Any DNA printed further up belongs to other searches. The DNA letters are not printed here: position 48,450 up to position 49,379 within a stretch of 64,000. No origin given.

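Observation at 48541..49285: Complete RAYT/REP unit: HUH Y1 transposase flanked by inverted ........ palindrome doublets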

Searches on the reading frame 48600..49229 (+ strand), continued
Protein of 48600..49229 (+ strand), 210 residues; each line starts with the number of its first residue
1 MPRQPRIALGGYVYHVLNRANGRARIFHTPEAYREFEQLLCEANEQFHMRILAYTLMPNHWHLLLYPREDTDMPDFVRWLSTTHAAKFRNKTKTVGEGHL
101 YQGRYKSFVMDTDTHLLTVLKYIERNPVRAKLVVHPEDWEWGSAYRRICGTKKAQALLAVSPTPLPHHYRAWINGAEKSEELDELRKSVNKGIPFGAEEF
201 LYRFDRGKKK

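Call 83: fold_search(model_id=the predicted structure, library=pdb)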
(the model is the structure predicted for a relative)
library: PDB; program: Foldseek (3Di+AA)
matches with E <= 10: 1411; with E <= 0.001: 26
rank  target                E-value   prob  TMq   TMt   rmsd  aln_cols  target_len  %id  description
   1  4er8_A                1.1e-07  1.00  0.56  0.69   4.1       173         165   18  Structure of the REP associates tyrosine transposase bound to a REP hairpin (released 2012-08-15)
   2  2xqc_D                4.3e-05  1.00  0.42  0.63   7.4       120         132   24  DEINOCOCCUS RADIODURANS ISDRA2 TRANSPOSASE COMPLEXED WITH LEFT END RECOGNITION AND CLEAVAGE SITE AND ZN (released 2010-10-13)
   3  2xo6_A                6.6e-05  1.00  0.42  0.63   6.3       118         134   24  DEINOCOCCUS RADIODURANS ISDRA2 TRANSPOSASE Y132F MUTANT COMPLEXED WITH LEFT END RECOGNITION AND CLEAVAGE SITE (released 2010-10-13)
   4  2xm3_C                7.9e-05  1.00  0.42  0.65   6.5       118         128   24  Deinococcus radiodurans ISDra2 Transposase Left end DNA complex (released 2010-10-13)
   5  2xma_B                8.9e-05  1.00  0.42  0.62   6.2       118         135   24  DEINOCOCCUS RADIODURANS ISDRA2 TRANSPOSASE RIGHT END DNA COMPLEX (released 2010-10-13)
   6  2xo6_D                1.2e-04  1.00  0.42  0.65   6.2       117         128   22  DEINOCOCCUS RADIODURANS ISDRA2 TRANSPOSASE Y132F MUTANT COMPLEXED WITH LEFT END RECOGNITION AND CLEAVAGE SITE (released 2010-10-13)
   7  2xma_E                1.2e-04  1.00  0.42  0.60   6.3       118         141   24  DEINOCOCCUS RADIODURANS ISDRA2 TRANSPOSASE RIGHT END DNA COMPLEX (released 2010-10-13)
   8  2xma_A                1.4e-04  1.00  0.42  0.61   6.2       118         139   24  DEINOCOCCUS RADIODURANS ISDRA2 TRANSPOSASE RIGHT END DNA COMPLEX (released 2010-10-13)
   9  2xm3_A                1.5e-04  1.00  0.41  0.65   6.5       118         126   24  Deinococcus radiodurans ISDra2 Transposase Left end DNA complex (released 2010-10-13)
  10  2xm3_B                1.5e-04  1.00  0.42  0.65   9.1       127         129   20  Deinococcus radiodurans ISDra2 Transposase Left end DNA complex (released 2010-10-13)
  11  2xm3_D                1.7e-04  1.00  0.41  0.64   6.6       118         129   24  Deinococcus radiodurans ISDra2 Transposase Left end DNA complex (released 2010-10-13)
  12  2vic_A                2.0e-04  1.00  0.41  0.56   7.6       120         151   16  CRYSTAL STRUCTURE OF THE ISHP608 TRANSPOSASE IN COMPLEX with Left end 26- mer DNA and manganese (released 2008-02-19)
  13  2a6o_A                2.0e-04  1.00  0.41  0.55  14.6       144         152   17  Crystal Structure of the ISHp608 Transposase in Complex with Stem-loop DNA (released 2005-10-25)
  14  2a6m_B                2.2e-04  1.00  0.38  0.51   8.8       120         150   16  Crystal Structure of the ISHp608 Transposase (released 2005-10-25)
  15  2vjv_A                3.0e-04  1.00  0.38  0.61   7.4       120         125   16  Crystal structure of the IS608 transposase in complex with left end 26-mer DNA hairpin and a 6-mer DNA representing th (released 2008-02-19)
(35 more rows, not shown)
